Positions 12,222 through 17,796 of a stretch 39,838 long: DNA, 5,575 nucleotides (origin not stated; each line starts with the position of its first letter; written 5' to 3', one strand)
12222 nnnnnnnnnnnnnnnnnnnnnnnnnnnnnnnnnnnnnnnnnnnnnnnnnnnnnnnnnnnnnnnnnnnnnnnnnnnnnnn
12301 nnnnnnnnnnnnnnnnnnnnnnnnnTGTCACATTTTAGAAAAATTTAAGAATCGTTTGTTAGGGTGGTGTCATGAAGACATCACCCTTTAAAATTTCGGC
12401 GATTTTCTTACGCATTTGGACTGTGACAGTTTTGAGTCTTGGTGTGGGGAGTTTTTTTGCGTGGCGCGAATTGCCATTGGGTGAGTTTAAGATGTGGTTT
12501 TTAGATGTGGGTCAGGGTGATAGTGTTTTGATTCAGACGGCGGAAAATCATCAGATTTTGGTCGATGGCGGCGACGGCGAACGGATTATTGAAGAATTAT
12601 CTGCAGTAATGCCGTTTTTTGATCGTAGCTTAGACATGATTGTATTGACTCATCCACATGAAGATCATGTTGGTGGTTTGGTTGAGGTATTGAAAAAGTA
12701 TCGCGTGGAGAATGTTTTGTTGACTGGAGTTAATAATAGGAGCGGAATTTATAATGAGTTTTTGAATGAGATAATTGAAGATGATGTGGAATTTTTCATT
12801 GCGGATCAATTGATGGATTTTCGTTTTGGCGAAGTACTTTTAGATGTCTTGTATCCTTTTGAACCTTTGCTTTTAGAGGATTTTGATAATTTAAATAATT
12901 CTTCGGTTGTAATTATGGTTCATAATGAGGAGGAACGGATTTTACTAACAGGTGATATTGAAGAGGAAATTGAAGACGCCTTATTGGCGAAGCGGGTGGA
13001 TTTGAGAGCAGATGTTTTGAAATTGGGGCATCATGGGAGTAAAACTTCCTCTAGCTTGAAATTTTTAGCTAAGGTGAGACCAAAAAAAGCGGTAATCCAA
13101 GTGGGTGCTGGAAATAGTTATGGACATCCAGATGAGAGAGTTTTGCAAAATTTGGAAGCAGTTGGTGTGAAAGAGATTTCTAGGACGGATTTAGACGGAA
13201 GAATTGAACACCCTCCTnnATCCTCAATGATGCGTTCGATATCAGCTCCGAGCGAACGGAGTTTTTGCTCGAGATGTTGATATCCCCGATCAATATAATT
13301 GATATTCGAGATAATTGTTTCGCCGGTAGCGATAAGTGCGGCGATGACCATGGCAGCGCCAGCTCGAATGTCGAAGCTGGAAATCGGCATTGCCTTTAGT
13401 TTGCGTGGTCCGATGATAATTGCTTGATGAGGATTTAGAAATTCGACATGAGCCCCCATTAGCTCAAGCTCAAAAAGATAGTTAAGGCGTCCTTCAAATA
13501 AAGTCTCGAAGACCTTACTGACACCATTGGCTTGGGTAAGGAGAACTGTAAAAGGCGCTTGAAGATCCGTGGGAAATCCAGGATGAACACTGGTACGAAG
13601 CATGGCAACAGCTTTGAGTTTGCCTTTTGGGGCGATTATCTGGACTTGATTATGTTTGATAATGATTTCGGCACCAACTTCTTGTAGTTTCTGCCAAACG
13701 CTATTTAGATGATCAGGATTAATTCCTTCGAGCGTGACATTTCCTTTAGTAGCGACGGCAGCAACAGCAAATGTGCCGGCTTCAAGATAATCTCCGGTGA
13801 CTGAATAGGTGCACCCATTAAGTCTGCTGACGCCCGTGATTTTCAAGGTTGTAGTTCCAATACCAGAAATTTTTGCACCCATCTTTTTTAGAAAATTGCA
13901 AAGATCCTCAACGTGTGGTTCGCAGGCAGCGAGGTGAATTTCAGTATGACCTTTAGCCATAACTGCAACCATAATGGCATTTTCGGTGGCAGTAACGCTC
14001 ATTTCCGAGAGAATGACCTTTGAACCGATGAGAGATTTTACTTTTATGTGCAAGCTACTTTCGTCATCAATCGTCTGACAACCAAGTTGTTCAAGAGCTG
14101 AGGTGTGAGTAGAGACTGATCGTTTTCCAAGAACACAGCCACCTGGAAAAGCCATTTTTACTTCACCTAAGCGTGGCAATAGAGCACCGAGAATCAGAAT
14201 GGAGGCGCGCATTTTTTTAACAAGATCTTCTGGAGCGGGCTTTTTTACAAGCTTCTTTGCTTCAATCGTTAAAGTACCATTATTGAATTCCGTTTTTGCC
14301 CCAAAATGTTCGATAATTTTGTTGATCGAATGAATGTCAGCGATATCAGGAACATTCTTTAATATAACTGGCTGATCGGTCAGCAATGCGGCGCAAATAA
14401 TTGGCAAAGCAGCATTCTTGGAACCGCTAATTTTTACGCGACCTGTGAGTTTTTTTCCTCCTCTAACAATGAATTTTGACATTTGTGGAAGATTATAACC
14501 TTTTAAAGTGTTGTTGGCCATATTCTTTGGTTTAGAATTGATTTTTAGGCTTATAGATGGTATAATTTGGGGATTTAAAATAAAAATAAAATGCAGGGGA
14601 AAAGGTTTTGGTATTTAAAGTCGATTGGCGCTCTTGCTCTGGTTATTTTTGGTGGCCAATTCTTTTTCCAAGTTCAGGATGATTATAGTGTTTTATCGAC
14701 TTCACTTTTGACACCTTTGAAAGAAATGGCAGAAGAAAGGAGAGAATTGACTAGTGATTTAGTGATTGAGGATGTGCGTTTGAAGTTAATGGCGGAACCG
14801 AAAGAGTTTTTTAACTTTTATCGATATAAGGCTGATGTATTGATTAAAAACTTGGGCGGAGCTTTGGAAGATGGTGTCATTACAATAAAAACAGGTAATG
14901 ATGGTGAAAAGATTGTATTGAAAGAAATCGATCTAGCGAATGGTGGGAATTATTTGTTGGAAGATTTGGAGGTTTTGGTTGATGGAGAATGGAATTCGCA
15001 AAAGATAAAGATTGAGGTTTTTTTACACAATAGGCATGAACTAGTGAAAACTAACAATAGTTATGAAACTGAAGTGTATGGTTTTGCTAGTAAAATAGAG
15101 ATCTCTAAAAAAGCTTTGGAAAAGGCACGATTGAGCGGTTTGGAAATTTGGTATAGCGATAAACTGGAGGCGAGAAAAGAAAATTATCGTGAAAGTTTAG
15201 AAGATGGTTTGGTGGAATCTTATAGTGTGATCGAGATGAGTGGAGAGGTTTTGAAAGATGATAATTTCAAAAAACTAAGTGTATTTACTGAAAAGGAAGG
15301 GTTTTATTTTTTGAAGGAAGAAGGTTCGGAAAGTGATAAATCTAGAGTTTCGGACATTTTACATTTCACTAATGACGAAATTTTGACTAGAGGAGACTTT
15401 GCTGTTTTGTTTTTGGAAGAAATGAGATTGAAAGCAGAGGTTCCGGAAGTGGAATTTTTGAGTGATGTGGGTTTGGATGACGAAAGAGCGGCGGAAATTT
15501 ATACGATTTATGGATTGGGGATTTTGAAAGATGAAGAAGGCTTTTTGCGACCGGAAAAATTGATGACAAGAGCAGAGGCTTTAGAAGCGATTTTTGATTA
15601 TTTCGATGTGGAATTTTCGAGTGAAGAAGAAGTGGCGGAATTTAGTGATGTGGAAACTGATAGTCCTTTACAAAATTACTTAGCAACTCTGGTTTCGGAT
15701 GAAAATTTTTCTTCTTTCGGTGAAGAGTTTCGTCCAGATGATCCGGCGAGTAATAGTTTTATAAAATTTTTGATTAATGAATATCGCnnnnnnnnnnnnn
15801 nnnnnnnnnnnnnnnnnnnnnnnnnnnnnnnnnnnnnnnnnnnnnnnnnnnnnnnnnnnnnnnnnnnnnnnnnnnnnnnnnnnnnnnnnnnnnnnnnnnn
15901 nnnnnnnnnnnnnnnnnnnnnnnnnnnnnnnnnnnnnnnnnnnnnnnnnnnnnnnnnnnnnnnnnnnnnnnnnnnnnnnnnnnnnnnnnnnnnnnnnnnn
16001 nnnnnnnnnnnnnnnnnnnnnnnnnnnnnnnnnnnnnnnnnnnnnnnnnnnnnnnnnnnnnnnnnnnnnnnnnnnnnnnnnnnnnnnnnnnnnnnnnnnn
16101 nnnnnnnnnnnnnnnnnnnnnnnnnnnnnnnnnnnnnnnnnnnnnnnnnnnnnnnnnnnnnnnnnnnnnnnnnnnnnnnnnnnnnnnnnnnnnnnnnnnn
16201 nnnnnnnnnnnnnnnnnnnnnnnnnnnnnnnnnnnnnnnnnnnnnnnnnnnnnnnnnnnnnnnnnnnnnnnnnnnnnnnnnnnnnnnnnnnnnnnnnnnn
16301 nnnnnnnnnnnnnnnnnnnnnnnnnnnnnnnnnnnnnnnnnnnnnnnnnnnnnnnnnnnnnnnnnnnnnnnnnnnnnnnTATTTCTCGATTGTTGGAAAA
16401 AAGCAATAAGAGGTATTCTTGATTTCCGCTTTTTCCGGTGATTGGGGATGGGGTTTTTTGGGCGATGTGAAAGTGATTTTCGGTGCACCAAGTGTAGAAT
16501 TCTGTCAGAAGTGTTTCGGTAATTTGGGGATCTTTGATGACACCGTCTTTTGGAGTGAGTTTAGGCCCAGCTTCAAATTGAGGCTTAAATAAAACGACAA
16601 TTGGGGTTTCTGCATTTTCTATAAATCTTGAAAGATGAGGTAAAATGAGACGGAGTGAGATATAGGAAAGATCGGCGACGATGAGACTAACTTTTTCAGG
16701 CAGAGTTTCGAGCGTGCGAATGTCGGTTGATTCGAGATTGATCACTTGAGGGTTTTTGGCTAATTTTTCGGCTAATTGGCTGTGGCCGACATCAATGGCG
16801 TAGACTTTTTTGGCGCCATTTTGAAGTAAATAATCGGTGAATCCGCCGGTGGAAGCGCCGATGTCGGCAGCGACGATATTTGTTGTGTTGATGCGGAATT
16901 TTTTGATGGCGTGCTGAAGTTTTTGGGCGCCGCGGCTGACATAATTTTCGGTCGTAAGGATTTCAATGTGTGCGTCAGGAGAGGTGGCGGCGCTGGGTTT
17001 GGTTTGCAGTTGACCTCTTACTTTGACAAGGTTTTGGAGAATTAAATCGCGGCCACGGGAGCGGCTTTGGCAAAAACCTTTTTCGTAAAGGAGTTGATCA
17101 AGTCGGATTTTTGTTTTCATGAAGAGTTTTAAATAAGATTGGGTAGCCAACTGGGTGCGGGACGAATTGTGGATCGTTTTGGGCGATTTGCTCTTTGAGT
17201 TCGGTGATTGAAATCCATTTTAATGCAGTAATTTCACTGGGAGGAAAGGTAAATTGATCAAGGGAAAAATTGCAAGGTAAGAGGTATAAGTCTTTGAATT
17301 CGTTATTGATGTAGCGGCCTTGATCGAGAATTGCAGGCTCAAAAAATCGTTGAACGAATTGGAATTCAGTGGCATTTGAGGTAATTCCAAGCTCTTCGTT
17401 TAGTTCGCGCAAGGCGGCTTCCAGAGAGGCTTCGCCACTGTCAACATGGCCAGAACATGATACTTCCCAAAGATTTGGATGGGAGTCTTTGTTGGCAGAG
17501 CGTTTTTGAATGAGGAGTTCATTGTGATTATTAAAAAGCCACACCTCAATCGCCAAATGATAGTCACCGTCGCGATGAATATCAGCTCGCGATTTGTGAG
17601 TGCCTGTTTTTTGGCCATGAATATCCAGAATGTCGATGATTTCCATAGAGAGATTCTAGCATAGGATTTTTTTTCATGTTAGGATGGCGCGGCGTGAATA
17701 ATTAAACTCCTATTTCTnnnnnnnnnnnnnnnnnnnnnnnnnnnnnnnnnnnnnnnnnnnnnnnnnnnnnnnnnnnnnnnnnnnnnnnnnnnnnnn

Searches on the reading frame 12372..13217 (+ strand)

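Call 71: search_protein_families(library=pfam, proteins=[window:12372-13217:+], max_evalue=0.00001)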
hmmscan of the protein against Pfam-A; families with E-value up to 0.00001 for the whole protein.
window:12372-13217:+ (282 aa): 1 family
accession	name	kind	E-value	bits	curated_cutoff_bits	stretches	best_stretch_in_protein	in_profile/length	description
PF00753.33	Lactamase_B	-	1.2e-17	64.9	22.7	1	45-113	2-70/196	Metallo-beta-lactamase superfamily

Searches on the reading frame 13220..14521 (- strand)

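Call 71: search_protein_families(library=pfam, proteins=[window:13220-14521:-], max_evalue=0.00001)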
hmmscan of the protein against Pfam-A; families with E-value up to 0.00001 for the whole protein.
window:13220-14521:- (434 aa): 1 family
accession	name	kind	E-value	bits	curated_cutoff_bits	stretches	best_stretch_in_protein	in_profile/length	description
PF00275.25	EPSP_synthase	-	1.6e-87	294.4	22.8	1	19-421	1-417/417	EPSP synthase (3-phosphoshikimate 1-carboxyvinyltransferase)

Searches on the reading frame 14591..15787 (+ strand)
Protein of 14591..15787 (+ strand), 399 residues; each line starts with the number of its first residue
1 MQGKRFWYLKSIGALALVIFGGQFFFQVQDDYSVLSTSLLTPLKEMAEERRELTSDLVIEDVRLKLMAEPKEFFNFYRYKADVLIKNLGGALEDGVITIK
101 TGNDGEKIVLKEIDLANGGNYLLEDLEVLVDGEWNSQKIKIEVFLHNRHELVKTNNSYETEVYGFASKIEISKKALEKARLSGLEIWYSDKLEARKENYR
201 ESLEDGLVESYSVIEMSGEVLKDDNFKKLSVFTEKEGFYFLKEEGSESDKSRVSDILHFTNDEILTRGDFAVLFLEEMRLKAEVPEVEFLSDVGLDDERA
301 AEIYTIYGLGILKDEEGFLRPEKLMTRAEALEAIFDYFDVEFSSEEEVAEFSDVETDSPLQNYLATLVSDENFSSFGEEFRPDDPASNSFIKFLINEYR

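Call 72: search_protein_families(library=pfam, proteins=[window:14591-15787:+], max_evalue=0.00001)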
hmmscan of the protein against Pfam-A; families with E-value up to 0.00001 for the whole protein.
window:14591-15787:+ (399 aa): 1 family
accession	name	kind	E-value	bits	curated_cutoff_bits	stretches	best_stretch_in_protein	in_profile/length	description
PF00395.25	SLH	-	3e-06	27.5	20.8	0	301-330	13-43/44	S-layer homology domain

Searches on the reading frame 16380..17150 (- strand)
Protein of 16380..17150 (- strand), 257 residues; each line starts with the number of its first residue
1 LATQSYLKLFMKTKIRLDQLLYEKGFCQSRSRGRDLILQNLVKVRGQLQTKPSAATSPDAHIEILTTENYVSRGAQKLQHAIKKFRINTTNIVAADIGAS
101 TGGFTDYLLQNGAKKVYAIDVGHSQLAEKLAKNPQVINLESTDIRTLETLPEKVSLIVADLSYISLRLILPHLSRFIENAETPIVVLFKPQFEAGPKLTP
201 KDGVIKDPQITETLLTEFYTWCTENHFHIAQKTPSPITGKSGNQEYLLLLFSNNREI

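Call 72: search_protein_families(library=pfam, proteins=[window:16380-17150:-], max_evalue=0.00001)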
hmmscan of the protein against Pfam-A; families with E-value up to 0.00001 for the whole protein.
window:16380-17150:- (257 aa): 2 families
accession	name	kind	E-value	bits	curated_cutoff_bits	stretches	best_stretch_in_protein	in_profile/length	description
PF01728.25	FtsJ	-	5.6e-40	137.6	24.1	1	70-249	1-178/181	FtsJ-like methyltransferase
PF01479.30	S4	-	5.6e-08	32.8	22.8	1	16-53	2-39/48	S4 domain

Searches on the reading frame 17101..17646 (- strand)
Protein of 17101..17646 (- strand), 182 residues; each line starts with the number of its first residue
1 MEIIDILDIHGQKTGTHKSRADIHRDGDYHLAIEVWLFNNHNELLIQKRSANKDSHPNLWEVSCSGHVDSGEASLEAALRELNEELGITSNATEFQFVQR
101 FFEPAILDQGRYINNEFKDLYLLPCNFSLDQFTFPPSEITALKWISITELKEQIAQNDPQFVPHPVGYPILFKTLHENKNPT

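Call 72: search_protein_families(library=pfam, proteins=[window:17101-17646:-], max_evalue=0.00001)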
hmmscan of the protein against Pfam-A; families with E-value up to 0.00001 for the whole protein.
window:17101-17646:- (182 aa): 1 family
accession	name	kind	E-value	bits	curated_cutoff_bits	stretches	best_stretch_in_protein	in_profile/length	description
PF00293.34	NUDIX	-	2.5e-20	73.3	21.1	1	29-163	2-132/134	NUDIX domain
